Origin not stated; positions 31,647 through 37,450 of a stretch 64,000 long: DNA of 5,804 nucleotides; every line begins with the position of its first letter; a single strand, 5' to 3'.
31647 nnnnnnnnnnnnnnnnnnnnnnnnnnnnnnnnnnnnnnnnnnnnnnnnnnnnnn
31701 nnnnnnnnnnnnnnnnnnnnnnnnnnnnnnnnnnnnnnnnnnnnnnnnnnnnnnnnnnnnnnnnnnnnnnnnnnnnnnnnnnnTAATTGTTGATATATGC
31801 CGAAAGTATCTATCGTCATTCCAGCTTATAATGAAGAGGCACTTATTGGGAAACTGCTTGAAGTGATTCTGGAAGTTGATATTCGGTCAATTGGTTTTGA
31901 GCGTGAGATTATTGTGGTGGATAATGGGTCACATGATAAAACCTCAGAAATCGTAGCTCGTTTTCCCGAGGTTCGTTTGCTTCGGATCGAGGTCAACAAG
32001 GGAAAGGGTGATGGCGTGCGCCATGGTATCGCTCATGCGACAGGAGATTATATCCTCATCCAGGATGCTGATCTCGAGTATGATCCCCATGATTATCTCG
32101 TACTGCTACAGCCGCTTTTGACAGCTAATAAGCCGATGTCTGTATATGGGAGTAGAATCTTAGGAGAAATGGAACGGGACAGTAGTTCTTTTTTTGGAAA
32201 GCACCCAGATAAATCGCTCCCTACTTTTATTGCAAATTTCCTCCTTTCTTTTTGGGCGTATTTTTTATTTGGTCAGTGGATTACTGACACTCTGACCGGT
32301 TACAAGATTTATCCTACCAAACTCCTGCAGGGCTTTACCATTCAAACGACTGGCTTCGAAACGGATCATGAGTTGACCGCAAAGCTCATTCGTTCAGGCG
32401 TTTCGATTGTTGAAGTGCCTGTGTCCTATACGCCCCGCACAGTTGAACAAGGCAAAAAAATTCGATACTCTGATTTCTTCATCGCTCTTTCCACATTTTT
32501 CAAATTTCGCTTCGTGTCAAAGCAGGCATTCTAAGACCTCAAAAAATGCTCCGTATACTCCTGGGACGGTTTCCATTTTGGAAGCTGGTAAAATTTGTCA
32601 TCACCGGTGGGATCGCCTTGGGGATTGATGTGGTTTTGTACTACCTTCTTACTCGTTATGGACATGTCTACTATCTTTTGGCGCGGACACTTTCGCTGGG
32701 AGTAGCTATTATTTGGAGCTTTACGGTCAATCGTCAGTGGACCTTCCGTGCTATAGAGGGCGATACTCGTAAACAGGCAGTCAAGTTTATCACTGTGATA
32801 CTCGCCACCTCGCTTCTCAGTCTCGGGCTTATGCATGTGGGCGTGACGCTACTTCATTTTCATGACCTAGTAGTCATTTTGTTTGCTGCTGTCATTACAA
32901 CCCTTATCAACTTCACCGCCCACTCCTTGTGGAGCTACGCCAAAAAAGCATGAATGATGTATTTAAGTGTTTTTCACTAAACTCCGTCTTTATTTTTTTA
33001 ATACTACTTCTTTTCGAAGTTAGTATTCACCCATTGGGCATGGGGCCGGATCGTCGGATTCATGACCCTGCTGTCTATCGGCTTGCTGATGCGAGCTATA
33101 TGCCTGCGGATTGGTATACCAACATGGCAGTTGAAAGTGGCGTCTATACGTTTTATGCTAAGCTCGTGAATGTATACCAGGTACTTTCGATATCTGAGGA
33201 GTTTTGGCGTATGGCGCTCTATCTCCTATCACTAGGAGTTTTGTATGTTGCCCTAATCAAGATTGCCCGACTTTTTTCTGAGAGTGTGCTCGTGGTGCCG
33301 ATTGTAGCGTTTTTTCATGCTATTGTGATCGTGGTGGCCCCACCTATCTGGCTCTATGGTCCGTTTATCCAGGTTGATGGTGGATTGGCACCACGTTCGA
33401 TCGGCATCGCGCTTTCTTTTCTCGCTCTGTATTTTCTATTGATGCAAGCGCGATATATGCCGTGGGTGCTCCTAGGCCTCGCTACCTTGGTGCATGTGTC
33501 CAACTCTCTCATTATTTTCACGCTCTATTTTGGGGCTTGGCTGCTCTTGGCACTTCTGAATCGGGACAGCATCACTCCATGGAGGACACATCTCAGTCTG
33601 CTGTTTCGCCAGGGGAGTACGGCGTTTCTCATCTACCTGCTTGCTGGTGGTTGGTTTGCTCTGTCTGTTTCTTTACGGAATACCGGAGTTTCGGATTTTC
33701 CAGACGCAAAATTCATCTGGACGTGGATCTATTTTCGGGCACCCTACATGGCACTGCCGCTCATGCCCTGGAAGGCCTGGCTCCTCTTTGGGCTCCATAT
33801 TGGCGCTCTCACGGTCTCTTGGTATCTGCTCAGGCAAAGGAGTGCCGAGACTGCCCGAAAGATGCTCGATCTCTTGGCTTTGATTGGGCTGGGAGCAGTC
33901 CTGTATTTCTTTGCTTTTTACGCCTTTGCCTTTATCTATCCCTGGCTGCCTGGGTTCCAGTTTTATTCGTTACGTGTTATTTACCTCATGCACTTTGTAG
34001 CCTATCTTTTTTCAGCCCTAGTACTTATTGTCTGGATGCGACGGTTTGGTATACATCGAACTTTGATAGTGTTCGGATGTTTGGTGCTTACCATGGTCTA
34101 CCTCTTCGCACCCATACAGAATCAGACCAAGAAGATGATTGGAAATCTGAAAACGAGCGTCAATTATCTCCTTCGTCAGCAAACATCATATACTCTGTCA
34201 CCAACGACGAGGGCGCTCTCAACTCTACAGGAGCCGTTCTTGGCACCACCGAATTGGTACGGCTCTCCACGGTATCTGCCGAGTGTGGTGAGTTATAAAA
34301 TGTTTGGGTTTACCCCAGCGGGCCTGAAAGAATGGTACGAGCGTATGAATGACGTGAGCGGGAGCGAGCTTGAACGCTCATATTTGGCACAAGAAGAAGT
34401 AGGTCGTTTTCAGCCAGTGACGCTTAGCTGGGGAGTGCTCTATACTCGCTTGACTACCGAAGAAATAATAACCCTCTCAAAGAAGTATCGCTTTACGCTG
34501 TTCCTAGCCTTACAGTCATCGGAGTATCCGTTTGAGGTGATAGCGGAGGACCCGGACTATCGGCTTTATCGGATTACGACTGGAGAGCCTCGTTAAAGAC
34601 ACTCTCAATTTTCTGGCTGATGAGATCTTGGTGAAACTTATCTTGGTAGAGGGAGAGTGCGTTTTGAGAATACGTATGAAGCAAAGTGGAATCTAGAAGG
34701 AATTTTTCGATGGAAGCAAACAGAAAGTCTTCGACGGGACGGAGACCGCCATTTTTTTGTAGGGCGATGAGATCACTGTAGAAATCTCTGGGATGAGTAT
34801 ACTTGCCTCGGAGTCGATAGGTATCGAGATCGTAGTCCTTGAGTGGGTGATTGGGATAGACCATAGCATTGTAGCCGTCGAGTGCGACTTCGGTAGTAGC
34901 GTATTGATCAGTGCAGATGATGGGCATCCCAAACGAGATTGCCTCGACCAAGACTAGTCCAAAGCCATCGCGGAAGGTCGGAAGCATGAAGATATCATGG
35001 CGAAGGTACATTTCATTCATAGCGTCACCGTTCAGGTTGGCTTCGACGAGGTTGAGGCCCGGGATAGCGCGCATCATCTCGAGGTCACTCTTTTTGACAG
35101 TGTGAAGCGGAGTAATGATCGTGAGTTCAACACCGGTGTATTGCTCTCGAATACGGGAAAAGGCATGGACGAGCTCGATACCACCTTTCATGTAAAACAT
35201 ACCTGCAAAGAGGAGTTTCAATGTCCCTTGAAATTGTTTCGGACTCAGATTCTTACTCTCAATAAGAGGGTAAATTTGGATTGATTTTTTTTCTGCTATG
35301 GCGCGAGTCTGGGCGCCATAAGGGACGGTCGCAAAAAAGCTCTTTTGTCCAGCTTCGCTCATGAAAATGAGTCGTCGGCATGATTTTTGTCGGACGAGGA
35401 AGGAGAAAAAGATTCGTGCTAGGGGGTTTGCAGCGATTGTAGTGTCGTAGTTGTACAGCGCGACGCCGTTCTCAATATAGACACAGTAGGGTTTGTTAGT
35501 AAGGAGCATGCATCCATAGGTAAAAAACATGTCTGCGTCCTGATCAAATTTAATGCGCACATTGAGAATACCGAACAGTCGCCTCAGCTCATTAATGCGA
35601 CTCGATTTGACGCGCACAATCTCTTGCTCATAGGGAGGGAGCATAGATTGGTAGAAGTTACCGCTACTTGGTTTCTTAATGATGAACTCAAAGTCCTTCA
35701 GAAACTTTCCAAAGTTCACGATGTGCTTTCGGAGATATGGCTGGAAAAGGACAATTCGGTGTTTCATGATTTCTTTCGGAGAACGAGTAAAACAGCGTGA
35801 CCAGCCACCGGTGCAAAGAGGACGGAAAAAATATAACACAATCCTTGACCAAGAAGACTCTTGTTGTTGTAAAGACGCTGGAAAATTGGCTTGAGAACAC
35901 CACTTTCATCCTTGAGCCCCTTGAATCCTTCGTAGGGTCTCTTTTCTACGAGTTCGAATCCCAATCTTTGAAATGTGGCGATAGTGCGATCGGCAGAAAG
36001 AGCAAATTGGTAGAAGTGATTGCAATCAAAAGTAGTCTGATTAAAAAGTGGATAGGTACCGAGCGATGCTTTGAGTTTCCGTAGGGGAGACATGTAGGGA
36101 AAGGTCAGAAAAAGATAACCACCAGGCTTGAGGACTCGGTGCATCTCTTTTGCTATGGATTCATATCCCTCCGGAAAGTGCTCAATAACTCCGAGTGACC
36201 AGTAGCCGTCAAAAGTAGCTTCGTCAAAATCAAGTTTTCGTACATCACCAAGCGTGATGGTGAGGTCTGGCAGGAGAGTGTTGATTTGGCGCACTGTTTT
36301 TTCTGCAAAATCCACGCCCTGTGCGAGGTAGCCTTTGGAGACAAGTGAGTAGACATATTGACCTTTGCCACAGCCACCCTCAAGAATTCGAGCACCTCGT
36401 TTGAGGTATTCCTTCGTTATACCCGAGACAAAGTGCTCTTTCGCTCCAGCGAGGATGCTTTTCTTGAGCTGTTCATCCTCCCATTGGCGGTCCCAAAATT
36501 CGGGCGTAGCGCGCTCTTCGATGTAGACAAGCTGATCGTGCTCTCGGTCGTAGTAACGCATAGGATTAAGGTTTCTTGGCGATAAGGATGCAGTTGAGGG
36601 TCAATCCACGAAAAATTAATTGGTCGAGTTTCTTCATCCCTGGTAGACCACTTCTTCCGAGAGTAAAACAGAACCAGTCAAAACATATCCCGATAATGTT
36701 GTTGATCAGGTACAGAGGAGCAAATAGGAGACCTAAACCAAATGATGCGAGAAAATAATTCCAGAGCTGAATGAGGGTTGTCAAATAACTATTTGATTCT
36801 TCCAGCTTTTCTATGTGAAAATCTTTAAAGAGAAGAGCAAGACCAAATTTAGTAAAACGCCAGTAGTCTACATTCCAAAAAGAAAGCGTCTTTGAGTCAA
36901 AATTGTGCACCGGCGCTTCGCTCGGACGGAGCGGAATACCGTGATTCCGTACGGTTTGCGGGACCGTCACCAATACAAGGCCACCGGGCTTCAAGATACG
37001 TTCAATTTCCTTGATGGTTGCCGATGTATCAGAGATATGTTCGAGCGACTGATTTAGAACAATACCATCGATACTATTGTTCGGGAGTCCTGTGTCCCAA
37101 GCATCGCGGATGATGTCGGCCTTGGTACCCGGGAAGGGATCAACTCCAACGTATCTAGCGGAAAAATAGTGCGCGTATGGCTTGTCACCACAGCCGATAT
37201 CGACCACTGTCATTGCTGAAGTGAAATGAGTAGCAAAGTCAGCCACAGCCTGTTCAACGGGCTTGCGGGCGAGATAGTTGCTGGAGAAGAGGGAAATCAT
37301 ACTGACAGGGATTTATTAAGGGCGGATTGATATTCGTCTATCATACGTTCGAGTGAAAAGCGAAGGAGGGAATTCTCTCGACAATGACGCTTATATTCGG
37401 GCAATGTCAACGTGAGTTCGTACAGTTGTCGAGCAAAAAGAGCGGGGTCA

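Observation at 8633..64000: A roughly 50 kb glycan mega-locus dominated by the lipid-phosphate-sugar / GT-C route rather than a classical Wzy O-antigen layout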

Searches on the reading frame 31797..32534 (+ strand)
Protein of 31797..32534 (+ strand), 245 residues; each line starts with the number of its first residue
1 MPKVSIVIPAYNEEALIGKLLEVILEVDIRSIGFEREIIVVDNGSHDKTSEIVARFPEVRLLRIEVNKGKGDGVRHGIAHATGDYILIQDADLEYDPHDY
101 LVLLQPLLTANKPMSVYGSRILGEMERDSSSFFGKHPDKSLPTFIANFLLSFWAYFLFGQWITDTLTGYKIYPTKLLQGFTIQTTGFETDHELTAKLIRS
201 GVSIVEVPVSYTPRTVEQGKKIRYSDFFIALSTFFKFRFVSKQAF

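Call 4: search_protein_families(library=pfam, proteins=[window:31797-32534:+], max_evalue=0.01)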
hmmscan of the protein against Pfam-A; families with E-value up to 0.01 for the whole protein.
window:31797-32534:+ (245 aa): 4 families
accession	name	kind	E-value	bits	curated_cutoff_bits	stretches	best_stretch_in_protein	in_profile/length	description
PF00535.33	Glycos_transf_2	-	1.8e-27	96.8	23.3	1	5-127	1-122/168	Glycosyl transferase family 2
PF13641.12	Glyco_tranf_2_3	-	5.9e-10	40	27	1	2-110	1-112/230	Glycosyltransferase like family 2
PF13704.12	Glyco_tranf_2_4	-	3.5e-06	27.9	27.5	1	12-92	2-81/98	Glycosyl transferase family 2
PF10111.15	Glyco_tranf_2_2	-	0.0013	18.7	27.3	1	5-93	1-92/276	Glycosyltransferase like family 2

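Call 9: search_protein_families(library=ncbifam, proteins=[window:31797-32534:+], max_evalue=0.01)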
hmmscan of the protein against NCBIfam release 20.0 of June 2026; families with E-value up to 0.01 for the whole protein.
window:31797-32534:+ (245 aa): 25 families
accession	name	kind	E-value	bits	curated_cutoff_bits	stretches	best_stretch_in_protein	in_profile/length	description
TIGR04182.1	glyco_TIGR04182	equivalog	7.6e-27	94.4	325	1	3-222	1-201/293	S-layer glycoprotein N-glycosyltransferase AglJ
NF010496.0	PRK13915.1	equivalog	6.8e-15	54.9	262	1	3-112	32-147/307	glucosyl-3-phosphoglycerate synthase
TIGR03937.1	PgaC_IcaA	equivalog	1.9e-14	53.4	422.3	1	1-118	44-161/407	poly-beta-1,6-N-acetyl-D-glucosamine synthase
NF047588.1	GlcsyltransPgfSStrep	equivalog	7.5e-14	51.6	500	1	3-98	2-101/308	glycosyltransferase PgfS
TIGR04283.1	glyco_like_mftF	equivalog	2.9e-13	49.9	182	1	4-108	1-97/221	TIGR04283 family arsenosugar biosynthesis glycosyltransferase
NF007482.0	PRK10073.1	equivalog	1e-12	47.8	423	1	2-105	6-108/334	glycosyltransferase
NF007986.1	PRK10714.1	equivalog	1.8e-12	46.9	529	1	3-119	7-124/316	undecaprenyl-phosphate 4-deoxy-4-formamido-L-arabinose transferase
NF041875.1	EPS_EpsD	equivalog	5.6e-12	45.7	370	1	4-97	1-94/325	exopolysaccharide biosynthesis glycosyltransferase EpsD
NF038302.1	EPS_HpsE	equivalog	8.4e-11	41.4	300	1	4-131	3-134/307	hormogonium polysaccharide biosynthesis glycosyltransferase HpsE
NF058614.1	PPMAGASynPpgS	equivalog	6.1e-10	38.9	370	1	4-210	2-195/226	polyprenyl-phospho-N-acetylgalactosaminyl synthase PpgS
TIGR03965.1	mycofact_glyco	equivalog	1.3e-09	37.5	280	1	2-109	74-180/467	mycofactocin biosynthesis glycosyltransferase MftF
NF041391.1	DPhHxTase_Halo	equivalog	2.1e-09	36.7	375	1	10-217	3-189/213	dolichyl-phosphate hexose transferase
NF050819.1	PolSacchBiosHfsG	equivalog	2.4e-08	33.5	500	1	2-121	12-130/302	polysaccharide biosynthesis protein HfsG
TIGR03111.1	glyc2_xrt_Gpos1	hypoth_equivalog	1.1e-07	31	363.95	1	1-94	48-143/439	TIGR03111 family XrtG-associated glycosyltransferase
NF053739.1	GlytfEpsEBac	equivalog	4.9e-07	29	450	1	2-92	1-92/265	glycosyltransferase EpsE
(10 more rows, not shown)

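Call 89: search_solved_structures(query=window:31797-32534:+, max_evalue=0.001)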
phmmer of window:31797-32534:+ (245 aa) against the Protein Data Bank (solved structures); distinct sequences matched with E-value up to 0.001: 27.
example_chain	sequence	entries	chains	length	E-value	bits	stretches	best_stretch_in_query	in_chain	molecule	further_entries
5mlz_A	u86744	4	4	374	1.9e-11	47.1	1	3-216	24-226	Dolichol monophosphate mannose synthase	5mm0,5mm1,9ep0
6p61_A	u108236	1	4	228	8.5e-11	45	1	2-112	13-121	Glycosyltransferase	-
9hwj_A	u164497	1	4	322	1.1e-10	44.6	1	2-101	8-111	Undecaprenyl-phosphate 4-deoxy-4-formamido-L-arabinose transferase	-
9bhc_C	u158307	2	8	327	5.4e-10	42.3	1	2-101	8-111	Undecaprenyl-phosphate 4-deoxy-4-formamido-L-arabinose transferase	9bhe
8vxh_A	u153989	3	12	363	6.8e-10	42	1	2-101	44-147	Undecaprenyl-phosphate 4-deoxy-4-formamido-L-arabinose transferase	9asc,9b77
6yv7_B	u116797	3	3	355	3.5e-09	39.7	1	2-101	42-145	Glycosyl transferase, family 2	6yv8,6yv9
6yv7_A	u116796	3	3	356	3.5e-09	39.6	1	2-101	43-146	Glycosyl transferase, family 2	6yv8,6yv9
2z87_A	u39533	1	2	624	1.4e-08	37.7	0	4-119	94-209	Chondroitin synthase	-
2z86_A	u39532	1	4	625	1.4e-08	37.7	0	4-119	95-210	Chondroitin synthase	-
9omm_A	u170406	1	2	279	2.2e-08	37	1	4-103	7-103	Glycosyltransferase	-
9omh_A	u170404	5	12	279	2.2e-08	37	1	4-103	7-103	Glycosyltransferase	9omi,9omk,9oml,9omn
9omj_A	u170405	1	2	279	2.2e-08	37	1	4-103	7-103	Glycosyltransferase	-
4ddz_A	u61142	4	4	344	1.8e-07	34.1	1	4-111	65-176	GLUCOSYL-3-PHOSPHOGLYCERATE SYNTHASE (GpgS) | Glucosyl-3-phosphoglycerate synthase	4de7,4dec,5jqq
4y6n_A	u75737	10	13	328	1.8e-07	34.1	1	4-111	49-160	Glucosyl-3-phosphoglycerate synthase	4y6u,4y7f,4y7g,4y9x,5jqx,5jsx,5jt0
3e25_A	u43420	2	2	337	1.9e-07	34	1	4-111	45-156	Putative uncharacterized protein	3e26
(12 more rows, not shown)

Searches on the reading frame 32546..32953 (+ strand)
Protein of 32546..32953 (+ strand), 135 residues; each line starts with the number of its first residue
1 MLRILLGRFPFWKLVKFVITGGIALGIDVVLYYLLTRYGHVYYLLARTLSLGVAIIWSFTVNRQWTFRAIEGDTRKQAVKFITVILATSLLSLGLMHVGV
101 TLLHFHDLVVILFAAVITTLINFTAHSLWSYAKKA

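Call 3: search_protein_families(library=pfam, proteins=[window:32546-32953:+], max_evalue=0.01)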
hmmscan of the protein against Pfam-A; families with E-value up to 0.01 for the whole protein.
window:32546-32953:+ (135 aa): 1 family
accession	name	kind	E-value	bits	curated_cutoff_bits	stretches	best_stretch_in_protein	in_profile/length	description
PF04138.20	GtrA_DPMS_TM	-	1.3e-22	80.7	26.1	1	16-130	1-116/117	GtrA/DPMS, transmembrane domain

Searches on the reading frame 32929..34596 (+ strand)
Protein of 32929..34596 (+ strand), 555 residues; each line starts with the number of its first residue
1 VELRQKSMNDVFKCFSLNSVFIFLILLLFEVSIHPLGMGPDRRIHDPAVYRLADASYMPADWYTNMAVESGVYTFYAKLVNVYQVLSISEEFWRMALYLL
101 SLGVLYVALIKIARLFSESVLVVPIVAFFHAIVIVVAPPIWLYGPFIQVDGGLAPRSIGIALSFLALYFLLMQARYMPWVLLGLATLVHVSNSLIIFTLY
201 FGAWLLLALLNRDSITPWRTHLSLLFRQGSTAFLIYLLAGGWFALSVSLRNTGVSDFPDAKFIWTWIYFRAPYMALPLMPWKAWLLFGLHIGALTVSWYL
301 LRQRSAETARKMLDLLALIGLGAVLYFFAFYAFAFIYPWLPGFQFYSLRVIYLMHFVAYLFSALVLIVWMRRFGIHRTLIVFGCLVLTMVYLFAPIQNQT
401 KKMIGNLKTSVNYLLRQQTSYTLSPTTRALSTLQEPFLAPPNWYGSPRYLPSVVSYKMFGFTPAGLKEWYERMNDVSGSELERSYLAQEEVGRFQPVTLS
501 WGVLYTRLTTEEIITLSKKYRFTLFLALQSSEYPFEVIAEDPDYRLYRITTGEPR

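Call 3: search_protein_families(library=pfam, proteins=[window:32929-34596:+], max_evalue=0.01)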
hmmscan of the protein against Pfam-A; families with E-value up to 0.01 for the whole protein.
window:32929-34596:+ (555 aa): 1 family
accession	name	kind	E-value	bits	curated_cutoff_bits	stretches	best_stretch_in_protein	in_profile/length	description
PF20604.3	DUF6798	-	0.00064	19.8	26.9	1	452-476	37-61/61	Domain of unknown function (DUF6798)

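Call 9: search_protein_families(library=ncbifam, proteins=[window:32929-34596:+], max_evalue=0.01)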
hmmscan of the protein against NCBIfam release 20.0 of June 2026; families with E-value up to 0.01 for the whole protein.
window:32929-34596:+ (555 aa): 0 families

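Call 59: search_protein_representatives(protein=window:32929-34596:+)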
Query: 555 residues. Proteins with E-value up to 0.001 (for the whole library): 34; up to 1e-10: 15; up to 1e-30: 12. The best 34 are listed.
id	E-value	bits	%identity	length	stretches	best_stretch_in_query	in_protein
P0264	3.4e-176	603.8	54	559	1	11-549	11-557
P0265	4.0e-149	514.4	50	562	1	20-549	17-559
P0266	2.6e-147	508.4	48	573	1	21-552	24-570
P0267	1.1e-139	483.3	49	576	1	19-553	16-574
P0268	5.0e-133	461.3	43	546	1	21-550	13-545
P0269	1.0e-112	394.3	41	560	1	23-551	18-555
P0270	6.0e-58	213.5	31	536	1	20-550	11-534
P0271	2.5e-56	208.1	100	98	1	458-555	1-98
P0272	1.7e-52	195.4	30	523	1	27-549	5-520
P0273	1.7e-49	185.5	28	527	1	38-521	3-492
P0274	1.4e-39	152.8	57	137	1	11-133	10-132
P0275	3.5e-32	128.4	51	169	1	429-550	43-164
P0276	1.5e-28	116.4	56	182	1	12-118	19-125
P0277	7.8e-15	71.1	26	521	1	21-492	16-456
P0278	1.4e-13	67.0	35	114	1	12-113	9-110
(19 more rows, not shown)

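Call 62: search_protein_families(library=pfam, alignment_id=A4, max_evalue=0.1)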
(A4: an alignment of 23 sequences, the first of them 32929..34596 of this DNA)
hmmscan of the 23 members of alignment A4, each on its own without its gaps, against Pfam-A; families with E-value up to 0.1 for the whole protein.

A. member 1, window:32929-34596:+ (555 aa): 1 family
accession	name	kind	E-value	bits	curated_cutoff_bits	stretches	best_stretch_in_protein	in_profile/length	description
PF20604.3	DUF6798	-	0.00064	19.8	26.9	1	452-476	37-61/61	Domain of unknown function (DUF6798)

B. families by the number of members that match (of 23 scanned): 9 families
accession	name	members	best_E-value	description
PF20604.3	DUF6798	17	7e-25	Domain of unknown function (DUF6798)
PF01010.25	Proton_antipo_C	1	0.0043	NADH-dehyrogenase subunit F, TMs, (complex I) C-terminus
PF08113.16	CoxIIa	1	0.027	Cytochrome c oxidase subunit IIa family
PF11190.13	DUF2976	1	0.029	Protein of unknown function (DUF2976)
PF10034.15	Dpy19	1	0.031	Q-cell neuroblast polarisation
PF04124.18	Dor1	1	0.043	Dor1-like family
PF21769.2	vRNAP_dom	1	0.055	Virion DNA-directed RNA polymerase domain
PF13334.11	DUF4094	1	0.071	Domain of unknown function (DUF4094)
PF05151.17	PsbM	1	0.083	Photosystem II reaction centre M protein (PsbM)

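Call 63: search_solved_structures(query=A4, max_evalue=10)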
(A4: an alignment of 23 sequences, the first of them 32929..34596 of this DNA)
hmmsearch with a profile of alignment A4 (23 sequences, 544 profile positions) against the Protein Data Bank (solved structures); distinct sequences matched with E-value up to 10: 0.

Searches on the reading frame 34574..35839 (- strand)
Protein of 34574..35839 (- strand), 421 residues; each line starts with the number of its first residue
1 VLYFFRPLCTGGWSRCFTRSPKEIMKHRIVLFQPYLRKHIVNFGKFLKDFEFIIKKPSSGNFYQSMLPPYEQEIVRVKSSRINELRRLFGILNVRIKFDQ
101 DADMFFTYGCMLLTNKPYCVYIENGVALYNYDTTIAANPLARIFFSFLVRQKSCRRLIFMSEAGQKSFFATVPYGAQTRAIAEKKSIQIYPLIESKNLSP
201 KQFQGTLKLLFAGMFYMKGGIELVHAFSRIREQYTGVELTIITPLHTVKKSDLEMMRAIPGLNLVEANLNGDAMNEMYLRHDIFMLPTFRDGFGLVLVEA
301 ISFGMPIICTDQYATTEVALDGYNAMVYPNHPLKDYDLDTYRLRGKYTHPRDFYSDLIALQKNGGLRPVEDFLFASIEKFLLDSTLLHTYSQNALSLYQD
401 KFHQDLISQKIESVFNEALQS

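Call 5: search_protein_families(library=pfam, proteins=[window:34574-35839:-], max_evalue=0.01)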
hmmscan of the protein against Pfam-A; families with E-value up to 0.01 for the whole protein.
window:34574-35839:- (421 aa): 3 families
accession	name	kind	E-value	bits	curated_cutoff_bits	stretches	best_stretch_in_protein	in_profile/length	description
PF13692.12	Glyco_trans_1_4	-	4.6e-14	53.3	27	1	208-330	3-126/142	Glycosyl transferases group 1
PF00534.26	Glycos_transf_1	-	3.6e-13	49.9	26.4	1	213-331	22-143/172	Glycosyl transferases group 1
PF20706.3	GT4-conflict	-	1.4e-07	31.3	26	1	182-312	170-313/385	Family 4 Glycosyltransferase in conflict systems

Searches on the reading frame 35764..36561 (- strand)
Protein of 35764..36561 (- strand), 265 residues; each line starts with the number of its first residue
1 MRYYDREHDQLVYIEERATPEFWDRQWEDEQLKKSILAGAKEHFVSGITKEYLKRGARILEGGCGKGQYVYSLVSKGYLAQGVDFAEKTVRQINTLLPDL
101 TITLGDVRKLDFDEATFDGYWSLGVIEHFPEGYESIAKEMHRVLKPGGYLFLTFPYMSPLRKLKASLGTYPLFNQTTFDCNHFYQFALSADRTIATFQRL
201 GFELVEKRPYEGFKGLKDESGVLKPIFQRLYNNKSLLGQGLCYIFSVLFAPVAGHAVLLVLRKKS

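Call 6: search_protein_families(library=pfam, proteins=[window:35764-36561:-], max_evalue=0.01)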
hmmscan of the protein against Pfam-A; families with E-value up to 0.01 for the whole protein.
window:35764-36561:- (265 aa): 10 families
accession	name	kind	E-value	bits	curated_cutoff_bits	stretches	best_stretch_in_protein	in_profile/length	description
PF08241.18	Methyltransf_11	-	6.2e-17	62.5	21.2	1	60-152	1-95/95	Methyltransferase domain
PF13649.12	Methyltransf_25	-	1.2e-15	58.4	27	1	59-148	1-97/97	Methyltransferase domain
PF13489.12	Methyltransf_23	-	8.2e-09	35.8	27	1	51-206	18-163/164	Methyltransferase domain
PF13847.12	Methyltransf_31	-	4.9e-08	33.2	27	1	54-156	2-113/145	Methyltransferase domain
PF05724.17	TPMT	-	2.2e-07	31.2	26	1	19-93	2-75/218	Thiopurine S-methyltransferase (TPMT)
PF08242.18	Methyltransf_12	-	6.8e-07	30.4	30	1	60-150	1-98/98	Methyltransferase domain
PF02353.26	CMAS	-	3.4e-05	23.7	27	1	48-153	55-165/273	Mycolic acid cyclopropane synthetase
PF01209.24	Ubie_methyltran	-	0.0015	18.4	20.1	1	54-151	46-150/233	ubiE/COQ5 methyltransferase family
PF03848.20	TehB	-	0.0054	16.6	20.4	1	57-151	32-131/193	Tellurite resistance protein TehB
PF07021.18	MetW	-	0.0059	16.7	21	1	50-92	8-51/193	Methionine biosynthesis protein MetW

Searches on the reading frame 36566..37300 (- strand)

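Call 6: search_protein_families(library=pfam, proteins=[window:36566-37300:-], max_evalue=0.01)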
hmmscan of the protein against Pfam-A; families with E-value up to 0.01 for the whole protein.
window:36566-37300:- (244 aa): 7 families
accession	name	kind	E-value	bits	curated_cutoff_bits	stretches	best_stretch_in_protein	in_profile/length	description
PF13489.12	Methyltransf_23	-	1.1e-14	55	27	1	15-116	9-121/164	Methyltransferase domain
PF08241.18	Methyltransf_11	-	2.1e-12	47.9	21.2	1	33-110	1-94/95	Methyltransferase domain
PF13847.12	Methyltransf_31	-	5.3e-08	33.1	27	1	72-115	70-113/145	Methyltransferase domain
PF13649.12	Methyltransf_25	-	1.1e-06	29.6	27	1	65-107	53-97/97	Methyltransferase domain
PF08242.18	Methyltransf_12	-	1.4e-06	29.4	30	1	34-108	2-97/98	Methyltransferase domain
PF05148.21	Methyltransf_8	-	0.0001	22.7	27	1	13-111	58-156/219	Hypothetical methyltransferase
PF01209.24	Ubie_methyltran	-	0.0078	16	20.1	0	73-111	113-151/233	ubiE/COQ5 methyltransferase family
